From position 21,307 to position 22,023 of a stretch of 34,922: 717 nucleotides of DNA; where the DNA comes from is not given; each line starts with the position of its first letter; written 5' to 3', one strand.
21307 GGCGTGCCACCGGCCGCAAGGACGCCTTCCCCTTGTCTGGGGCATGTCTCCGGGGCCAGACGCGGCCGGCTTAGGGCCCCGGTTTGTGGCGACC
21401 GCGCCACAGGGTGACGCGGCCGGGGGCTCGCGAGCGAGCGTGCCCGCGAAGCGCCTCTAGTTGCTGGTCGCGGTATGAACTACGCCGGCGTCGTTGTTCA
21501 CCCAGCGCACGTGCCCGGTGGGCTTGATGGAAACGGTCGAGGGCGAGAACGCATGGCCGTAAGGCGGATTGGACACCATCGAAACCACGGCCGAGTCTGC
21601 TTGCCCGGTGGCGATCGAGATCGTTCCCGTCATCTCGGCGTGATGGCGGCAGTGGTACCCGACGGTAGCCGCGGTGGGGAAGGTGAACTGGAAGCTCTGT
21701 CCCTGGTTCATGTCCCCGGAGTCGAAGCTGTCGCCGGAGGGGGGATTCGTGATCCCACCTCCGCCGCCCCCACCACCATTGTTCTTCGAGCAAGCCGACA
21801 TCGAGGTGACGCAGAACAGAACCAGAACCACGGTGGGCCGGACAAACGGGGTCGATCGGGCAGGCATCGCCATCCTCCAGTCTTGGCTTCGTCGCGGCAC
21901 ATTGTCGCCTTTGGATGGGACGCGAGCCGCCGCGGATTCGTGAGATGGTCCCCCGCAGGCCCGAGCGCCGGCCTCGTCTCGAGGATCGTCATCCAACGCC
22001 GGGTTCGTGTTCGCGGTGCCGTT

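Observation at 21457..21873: Lipoprotein cupredoxin whose copper-ligand segments are in circularly permuted order, with an eight-glycine tether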

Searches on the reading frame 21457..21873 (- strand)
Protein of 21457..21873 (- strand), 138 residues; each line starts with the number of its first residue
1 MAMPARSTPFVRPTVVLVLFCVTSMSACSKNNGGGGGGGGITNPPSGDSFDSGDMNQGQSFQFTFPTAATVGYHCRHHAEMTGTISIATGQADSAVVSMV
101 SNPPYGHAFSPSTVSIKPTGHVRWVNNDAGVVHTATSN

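Call 3: search_protein_families(library=pfam, proteins=[window:21460-21873:-], max_evalue=10)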
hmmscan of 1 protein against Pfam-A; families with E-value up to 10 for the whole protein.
seq(138 aa): 2 families
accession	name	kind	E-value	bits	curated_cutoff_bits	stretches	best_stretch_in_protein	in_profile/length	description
PF00127.26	Copper-bind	-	7.9e-05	23.4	21.2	2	56-87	65-98/99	Copper binding proteins, plastocyanin/azurin family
PF01170.24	UPF0020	-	0.29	11.3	22.3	1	93-109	119-135/197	RMKL-like, methyltransferase domain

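Call 4: search_protein_families(library=ncbifam, proteins=[window:21460-21873:-], max_evalue=10)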
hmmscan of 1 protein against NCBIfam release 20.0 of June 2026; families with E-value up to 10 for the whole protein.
seq(138 aa): 3 families
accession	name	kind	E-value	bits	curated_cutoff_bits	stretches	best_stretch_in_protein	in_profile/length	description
TIGR02656.1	cyanin_plasto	equivalog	2e-05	24.9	87.85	2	55-87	64-98/99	plastocyanin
TIGR03102.1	halo_cynanin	subfamily_domain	0.00012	22.1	93.8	2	82-136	12-66/115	halocyanin domain-containing protein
TIGR02657.1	amicyanin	equivalog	0.0033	17.8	110.2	1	54-86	49-81/83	amicyanin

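Call 6: find_homologous_proteins(query=window:21460-21873:-, max_evalue=0.001)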
Query seq(138 aa) (138 aa): 3 proteins with E <= 0.001 among 14 candidates.
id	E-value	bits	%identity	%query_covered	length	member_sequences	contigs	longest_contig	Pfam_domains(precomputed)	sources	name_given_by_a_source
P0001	3.3e-82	291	96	99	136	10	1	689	-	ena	-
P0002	1.6e-48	182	100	61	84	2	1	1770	-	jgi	-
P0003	2.7e-7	49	64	28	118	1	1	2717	PF00127.27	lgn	-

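Call 11: find_encoding_contigs(protein=P0001, flank=10000)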
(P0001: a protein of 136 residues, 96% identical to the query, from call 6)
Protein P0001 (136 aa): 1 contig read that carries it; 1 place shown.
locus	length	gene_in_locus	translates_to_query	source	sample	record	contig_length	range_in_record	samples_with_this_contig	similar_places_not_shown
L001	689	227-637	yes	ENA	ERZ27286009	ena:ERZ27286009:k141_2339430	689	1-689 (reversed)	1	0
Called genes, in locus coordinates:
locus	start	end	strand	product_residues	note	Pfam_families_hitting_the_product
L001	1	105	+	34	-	?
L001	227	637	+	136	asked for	-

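Call 12: find_encoding_contigs(protein=P0003, flank=5000)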
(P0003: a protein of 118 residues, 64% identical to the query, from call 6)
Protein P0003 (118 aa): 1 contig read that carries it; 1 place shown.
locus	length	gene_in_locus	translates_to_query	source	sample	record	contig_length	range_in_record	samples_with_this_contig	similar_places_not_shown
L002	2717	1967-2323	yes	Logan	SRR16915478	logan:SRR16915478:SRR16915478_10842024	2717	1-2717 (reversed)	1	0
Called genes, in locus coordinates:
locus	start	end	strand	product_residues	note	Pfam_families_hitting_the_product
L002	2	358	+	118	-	?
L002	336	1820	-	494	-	PF13231:PMT_2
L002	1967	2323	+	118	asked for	PF00127:Copper-bind (faint)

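Call 13: find_encoding_contigs(protein=window:21457-21873:-, flank=10000)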
Protein window:21457-21873:- (138 aa): no gene with exactly this product is on record in the collection.

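Call 24: find_homologous_proteins(query=A2, max_evalue=1e-10)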
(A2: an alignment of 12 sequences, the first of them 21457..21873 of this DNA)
Query A2 (12 sequences) (138 aa, profile of the alignment): 94 proteins with E <= 1e-10 among 8000 candidates.
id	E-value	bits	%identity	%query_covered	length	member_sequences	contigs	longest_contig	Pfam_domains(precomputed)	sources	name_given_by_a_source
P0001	1.5e-46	175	96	99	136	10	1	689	-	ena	-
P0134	6.0e-45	170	45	69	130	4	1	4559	-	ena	-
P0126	2.3e-43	165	49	61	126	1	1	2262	PF00127.27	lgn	-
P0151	1.7e-41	159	45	64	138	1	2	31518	PF00127.27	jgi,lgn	jgi:plastocyanin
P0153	3.8e-41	158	44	69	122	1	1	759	-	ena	-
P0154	8.9e-39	150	40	96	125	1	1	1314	-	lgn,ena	-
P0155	1.9e-38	149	41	86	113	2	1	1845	-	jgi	jgi:plastocyanin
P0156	6.5e-38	147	45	69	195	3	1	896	-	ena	-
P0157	8.8e-37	143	40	96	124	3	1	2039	-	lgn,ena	-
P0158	8.8e-37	143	53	70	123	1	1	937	PF00127.27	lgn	-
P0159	1.3e-36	143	45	67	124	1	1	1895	-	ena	-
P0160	3.2e-36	142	51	70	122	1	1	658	PF00127.27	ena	-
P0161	4.6e-36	141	53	62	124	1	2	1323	PF00127.27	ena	-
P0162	1.8e-35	139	44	59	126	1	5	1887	-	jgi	jgi:plastocyanin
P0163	4.0e-35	138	36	96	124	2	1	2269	-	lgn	-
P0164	7.1e-35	137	39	93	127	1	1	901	PF00127.27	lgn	-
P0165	2.6e-34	135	51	65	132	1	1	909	PF00127.27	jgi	jgi:plastocyanin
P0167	1.2e-33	133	49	65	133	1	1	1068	PF00127.27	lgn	-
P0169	2.2e-32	129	46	67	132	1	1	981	PF00127.27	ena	-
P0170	2.4e-32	129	47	64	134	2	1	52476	PF00127.27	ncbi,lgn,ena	-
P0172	1.5e-30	123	41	90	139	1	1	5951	PF00127.27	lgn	-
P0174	1.2e-29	120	47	64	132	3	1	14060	PF00127.27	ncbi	-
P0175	3.5e-28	116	46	57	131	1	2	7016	PF00127.27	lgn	-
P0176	5.9e-28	115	48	70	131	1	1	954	PF00127.27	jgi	jgi:plastocyanin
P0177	7.1e-28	115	44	75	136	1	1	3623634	PF00127.27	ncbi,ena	-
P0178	7.5e-28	115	41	96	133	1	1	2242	PF00127.27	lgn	-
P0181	2.1e-26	110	36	74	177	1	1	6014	PF00127.27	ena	-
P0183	2.4e-25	107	46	65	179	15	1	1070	PF00127.27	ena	-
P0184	2.9e-25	106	46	65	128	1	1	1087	PF00127.27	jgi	-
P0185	3.3e-25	106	43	64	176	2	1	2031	PF00127.27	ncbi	-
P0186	5.5e-25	105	44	57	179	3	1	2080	PF00127.27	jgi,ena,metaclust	metaclust:\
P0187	1.3e-24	104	43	64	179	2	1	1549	PF00127.27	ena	-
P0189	5.5e-24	102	36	69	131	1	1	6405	PF00127.27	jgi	jgi:plastocyanin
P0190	2.1e-23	100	41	33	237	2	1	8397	PF00127.27,PF13473.13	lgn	-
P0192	2.5e-22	97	42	57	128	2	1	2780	PF00127.27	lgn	-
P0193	2.8e-22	97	36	90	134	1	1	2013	PF00127.27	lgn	-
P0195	4.0e-21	93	38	68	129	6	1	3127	PF00127.27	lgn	-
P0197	2.0e-19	87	40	66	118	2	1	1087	PF00127.27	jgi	jgi:plastocyanin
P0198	3.1e-18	84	51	30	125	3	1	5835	PF00127.27,PF13473.13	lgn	-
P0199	2.3e-16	77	44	35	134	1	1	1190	PF00127.27,PF13473.13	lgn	-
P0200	7.5e-16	76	36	28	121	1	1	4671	PF00127.27,PF13473.13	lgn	-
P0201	2.0e-15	74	42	28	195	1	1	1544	PF00127.27,PF13473.13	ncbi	-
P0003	2.0e-15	74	64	28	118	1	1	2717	PF00127.27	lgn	-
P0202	4.9e-15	73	58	31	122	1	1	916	PF00127.27,PF13473.13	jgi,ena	-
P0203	6.1e-15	73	57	22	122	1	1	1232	PF00127.27,PF13473.13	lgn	-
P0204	1.2e-14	72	42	28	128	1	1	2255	PF00127.27,PF13473.13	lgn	-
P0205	1.9e-14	71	57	31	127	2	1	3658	PF00127.27,PF13473.13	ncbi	ncbi:MAG: cupredoxin family copper-binding protein, partial [Anaerolineae bacterium]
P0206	2.3e-14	71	47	28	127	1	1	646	PF00127.27,PF13473.13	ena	-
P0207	6.7e-14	69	45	28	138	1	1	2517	PF00127.27,PF13473.13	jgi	jgi:plastocyanin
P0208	1.0e-13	69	45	28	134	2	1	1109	PF00127.27,PF13473.13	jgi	jgi:plastocyanin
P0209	1.3e-13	69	44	31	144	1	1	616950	PF00127.27,PF13473.13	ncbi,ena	-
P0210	2.1e-13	68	32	32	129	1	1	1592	PF00127.27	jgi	jgi:plastocyanin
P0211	3.4e-13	67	41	30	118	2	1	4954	PF00127.27,PF13473.13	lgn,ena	-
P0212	3.9e-13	67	41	36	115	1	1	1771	PF00127.27,PF13473.13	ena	-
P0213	4.3e-13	67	42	28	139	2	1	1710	PF00127.27,PF13473.13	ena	-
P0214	7.1e-13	66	55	28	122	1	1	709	PF00127.27,PF13473.13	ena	-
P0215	1.1e-12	66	57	27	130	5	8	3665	PF00127.27,PF13473.13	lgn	-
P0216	1.1e-12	66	36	39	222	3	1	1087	PF00127.27,PF13620.13,PF17210.10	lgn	-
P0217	1.2e-12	65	36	30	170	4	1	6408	PF00127.27,PF13473.13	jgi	jgi:plastocyanin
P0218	1.6e-12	65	38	29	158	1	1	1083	PF00127.27,PF13473.13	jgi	jgi:plastocyanin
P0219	1.7e-12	65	46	28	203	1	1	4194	PF00127.27,PF13473.13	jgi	jgi:plastocyanin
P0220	2.2e-12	65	41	28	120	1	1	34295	PF00127.27,PF13473.13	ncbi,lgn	ncbi:MAG TPA: cupredoxin domain-containing protein [Longimicrobiales bacterium]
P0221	2.4e-12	64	58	28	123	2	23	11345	PF00127.27,PF13473.13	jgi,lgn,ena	-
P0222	5.3e-12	63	42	28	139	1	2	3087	PF00127.27,PF13473.13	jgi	jgi:plastocyanin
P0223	5.9e-12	63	42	28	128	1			PF00127.27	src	-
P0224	8.9e-12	63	40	29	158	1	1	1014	PF00127.27,PF13473.13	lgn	-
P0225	9.2e-12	63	53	28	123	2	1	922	PF00127.27,PF13473.13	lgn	-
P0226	9.3e-12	63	50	22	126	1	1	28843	PF00127.27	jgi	jgi:plastocyanin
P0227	1.1e-11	62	41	30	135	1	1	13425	PF00127.27,PF13473.13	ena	-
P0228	1.3e-11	62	49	28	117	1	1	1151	PF00127.27,PF13473.13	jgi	-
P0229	1.5e-11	62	38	29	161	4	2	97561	PF00127.27,PF13473.13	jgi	jgi:plastocyanin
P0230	1.7e-11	62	47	28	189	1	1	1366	PF00127.27,PF13473.13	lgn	-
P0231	2.0e-11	62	38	29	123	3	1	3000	PF00127.27,PF13473.13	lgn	-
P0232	2.2e-11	61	53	30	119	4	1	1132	PF00127.27,PF13473.13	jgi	jgi:plastocyanin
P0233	2.4e-11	61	48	20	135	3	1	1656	PF00127.27,PF13473.13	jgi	-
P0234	2.4e-11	61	46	28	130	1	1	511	PF00127.27,PF13473.13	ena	-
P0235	3.0e-11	61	47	31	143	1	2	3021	PF00127.27,PF13473.13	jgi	jgi:plastocyanin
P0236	3.9e-11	61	47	26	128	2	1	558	PF00127.27,PF13473.13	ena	-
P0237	7.2e-11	60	38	34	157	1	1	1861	PF00127.27,PF13473.13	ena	-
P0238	8.0e-11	60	47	31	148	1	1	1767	PF00127.27,PF13473.13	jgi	jgi:plastocyanin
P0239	8.6e-11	59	36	34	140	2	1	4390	PF00127.27,PF13473.13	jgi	jgi:plastocyanin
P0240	9.6e-11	59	46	28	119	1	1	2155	PF00127.27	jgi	jgi:plastocyanin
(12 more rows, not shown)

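Call 27: find_encoding_contigs(protein=P0177, flank=8000, max_places=3)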
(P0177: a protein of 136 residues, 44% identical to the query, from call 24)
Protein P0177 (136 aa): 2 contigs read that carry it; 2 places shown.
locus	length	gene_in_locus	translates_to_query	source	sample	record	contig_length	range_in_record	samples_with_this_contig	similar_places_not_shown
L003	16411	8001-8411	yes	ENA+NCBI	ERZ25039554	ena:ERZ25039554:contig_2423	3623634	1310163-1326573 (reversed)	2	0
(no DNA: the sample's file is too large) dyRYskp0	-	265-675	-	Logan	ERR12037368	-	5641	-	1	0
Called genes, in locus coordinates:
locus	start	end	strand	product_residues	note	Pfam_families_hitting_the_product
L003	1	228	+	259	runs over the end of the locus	PF12740:PETase (weak), PF01738:DLH, PF12146:Hydrolase_4 (faint)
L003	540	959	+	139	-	-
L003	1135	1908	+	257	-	-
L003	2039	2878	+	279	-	PF21033:RMD1-3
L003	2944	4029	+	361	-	PF00195:Chal_sti_synt_N, PF08392:FAE1_CUT1_RppA, PF02797:Chal_sti_synt_C, PF08541:ACP_syn_III_C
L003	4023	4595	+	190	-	PF04191:PEMT (weak), PF04140:ICMT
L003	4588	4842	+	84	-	PF00550:PP-binding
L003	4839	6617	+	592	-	PF00501:AMP-binding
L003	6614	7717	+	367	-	PF01266:DAO (weak), PF01494:FAD_binding_3, PF03486:HI0933_like (faint), PF05834:Lycopene_cycl (faint), PF07992:Pyr_redox_2 (faint), PF01266:DAO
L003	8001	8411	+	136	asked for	PF00127:Copper-bind (faint)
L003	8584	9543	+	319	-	PF13860:FlgD_ig (weak), PF18962:Por_Secre_tail (faint)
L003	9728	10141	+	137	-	-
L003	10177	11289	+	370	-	-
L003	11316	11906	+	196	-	PF04264:YceI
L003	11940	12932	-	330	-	-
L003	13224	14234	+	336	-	PF03446:NAD_binding_2, PF03807:F420_oxidored (weak), PF00393:6PGD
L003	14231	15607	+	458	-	PF00479:G6PD_N, PF02781:G6PD_C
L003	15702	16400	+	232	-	PF01182:Glucosamine_iso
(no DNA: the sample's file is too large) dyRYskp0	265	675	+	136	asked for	PF00127:Copper-bind (faint)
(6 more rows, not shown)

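Call 31: find_related_loci(query=A3, collection=genome_contigs, flank=6000)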
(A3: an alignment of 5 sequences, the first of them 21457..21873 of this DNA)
Query A3 (138 aa) in genome_contigs; peptide patterns used: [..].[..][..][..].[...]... (x = any residue, [..] = any of these).
15 stretches matched a pattern; 9 encode a relative of the query (tblastn E <= 1e-3); 9 distinct loci.
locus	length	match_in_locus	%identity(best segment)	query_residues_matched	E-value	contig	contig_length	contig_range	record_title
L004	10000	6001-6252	54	50-138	1e-22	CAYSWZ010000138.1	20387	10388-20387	MAG TPA_asm: uncultured bacterium isolate binchicken_co279_112 genome assembly, contig: k141_4673170, whole genome shotg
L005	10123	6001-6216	51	50-124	9e-18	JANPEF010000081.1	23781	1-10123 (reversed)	MAG: Candidatus Eisenbacteria bacterium isolate VAR_78_metabat_282 VAR_78_k141_2542113, whole genome shotgun sequence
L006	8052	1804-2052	46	48-137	5e-17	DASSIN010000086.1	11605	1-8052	MAG TPA_asm: Candidatus Eisenbacteria bacterium isolate SMAG_U1088 k141_10793, whole genome shotgun sequence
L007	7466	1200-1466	44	49-136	1e-14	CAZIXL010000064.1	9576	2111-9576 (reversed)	MAG TPA_asm: uncultured bacterium isolate binchicken_co118_82 genome assembly, contig: NODE_8541_length_9576_cov_6.76431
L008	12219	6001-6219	48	57-128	9e-14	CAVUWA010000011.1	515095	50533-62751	MAG: Candidatus Eisenbacteria bacterium isolate MFD05684.bin.1.290 genome assembly, contig: contig_79503, whole genome s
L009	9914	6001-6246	45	60-136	3e-12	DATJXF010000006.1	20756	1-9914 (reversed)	MAG TPA_asm: Candidatus Acidiferrales bacterium isolate SMAG_U15119 k141_1078259, whole genome shotgun sequence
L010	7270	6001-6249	44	54-137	3e-12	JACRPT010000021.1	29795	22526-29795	MAG: Candidatus Eisenbacteria bacterium isolate NC_groundwater_1994_Pr3_S-0.65um_72_3 SR2-18-Sp65_coassembly_scaffold_66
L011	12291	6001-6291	38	55-136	5e-12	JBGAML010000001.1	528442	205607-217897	MAG: Candidatus Eisenbacteria bacterium isolate MAG_AAO_H125.51 AAOH125-51_opera_contig_48, whole genome shotgun sequenc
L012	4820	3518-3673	49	80-138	4e-8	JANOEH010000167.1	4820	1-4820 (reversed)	MAG: Candidatus Eisenbacteria bacterium isolate SOY_65_metabat_360 SOY_65_k141_3024378, whole genome shotgun sequence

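Call 32: predict_structure(alignment_id=A2)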
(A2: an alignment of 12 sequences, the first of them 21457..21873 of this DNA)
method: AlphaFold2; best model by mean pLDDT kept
length: 138 residues; sequences in the alignment: 12
mean_pLDDT: 81.6   pTM: 0.65
mean pLDDT of the five models: 81.6, 80.9, 79.6, 79.6, 79.1
residues with pLDDT >= 90: 85; 70-90: 8; 50-70: 28; < 50: 17
segments of 3 or more residues with pLDDT < 50: 32-41
pLDDT, mean of each block of 10 residues (from residue 1): 60 58 49 41 69 97 96 97 98 98 92 98 97 97
secondary structure, 60 per line:
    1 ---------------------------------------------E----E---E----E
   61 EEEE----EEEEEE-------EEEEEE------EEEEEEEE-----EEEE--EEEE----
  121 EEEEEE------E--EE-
elements in order: E60-64 E69-74 E82-87 E94-101 E107-110 E113-116 E121-126

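Call 35: fold_search(model_id=the predicted structure, library=pdb)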
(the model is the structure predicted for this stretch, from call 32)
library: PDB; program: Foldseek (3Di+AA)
matches with E <= 10: 184; with E <= 0.001: 0
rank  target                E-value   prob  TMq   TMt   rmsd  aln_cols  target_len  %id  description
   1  5lj8_A                5.1e-01  0.02  0.12  0.10  13.5       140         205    8  Structure of the E. coli MacB periplasmic domain (P21) (released 2017-11-15)
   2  5lj8_B                8.2e-01  0.02  0.13  0.11  12.7       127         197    9  Structure of the E. coli MacB periplasmic domain (P21) (released 2017-11-15)
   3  4noh_A                1.2e+00  0.02  0.10  0.10  12.0       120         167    9  1.5 Angstrom Crystal Structure of Putative Lipoprotein from Bacillus anthracis. (released 2013-12-04)
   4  6e5c_MODEL_1_A        1.3e+00  0.07  0.18  0.28  12.5        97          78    6  Solution NMR structure of a de novo designed double-stranded beta-helix (released 2018-11-07)
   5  5y2w                  1.8e+00  0.01  0.09  0.08  17.5       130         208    8  Structure of Synechocystis PCC6803 CcmR regulatory domain in complex with 2-PG (released 2017-12-27)
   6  5kmx_A                1.9e+00  0.07  0.15  0.11   8.4        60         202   13  Structure of Trypanosoma congolense Insect Stage Antigen (released 2017-07-05)
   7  6b8w_A                2.0e+00  0.06  0.21  0.28  11.5        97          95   11  1.9 Angstrom Resolution Crystal Structure of Cupin_2 Domain (pfam 07883) of XRE Family Transcriptional Regulator from  (released 2017-10-25)
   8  5kmx_C                2.1e+00  0.06  0.15  0.12   8.8        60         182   12  Structure of Trypanosoma congolense Insect Stage Antigen (released 2017-07-05)
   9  4dy5_A                2.2e+00  0.02  0.15  0.18  12.8       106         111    7  Crystal structure of Salmonella Typhimurium PliG, a periplasmic lysozyme inhibitor of g-type lysozyme (released 2012-06-13)
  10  2f78_B                2.2e+00  0.01  0.10  0.08  16.9       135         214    5  BenM effector binding domain with its effector benzoate (released 2006-10-31)
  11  4y0m_F                2.4e+00  0.01  0.12  0.09  16.9       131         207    6  The reduced form of OxyR regulatory domain from Psedomonas aeruginosa (released 2015-04-29)
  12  5y2v_B                2.5e+00  0.01  0.09  0.06  17.4       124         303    9  Strcutrue of the full-length CcmR complexed with 2-OG from Synechocystis PCC6803 (released 2017-12-27)
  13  5ev7                  2.7e+00  0.03  0.15  0.06  11.5        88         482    9  The crystal structure of a functionally unknown conserved protein mutant from Bacillus anthracis str. Ames (released 2015-12-09)
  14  3lag_A                2.7e+00  0.01  0.13  0.16  11.6       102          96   10  The crystal structure of a functionally unknown protein RPA4178 from Rhodopseudomonas palustris CGA009 (released 2010-01-19)
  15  4pxq_A                2.7e+00  0.01  0.12  0.05  15.9        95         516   10  Crystal structure of D-glucuronyl C5-epimerase in complex with heparin hexasaccharide (released 2015-01-14)
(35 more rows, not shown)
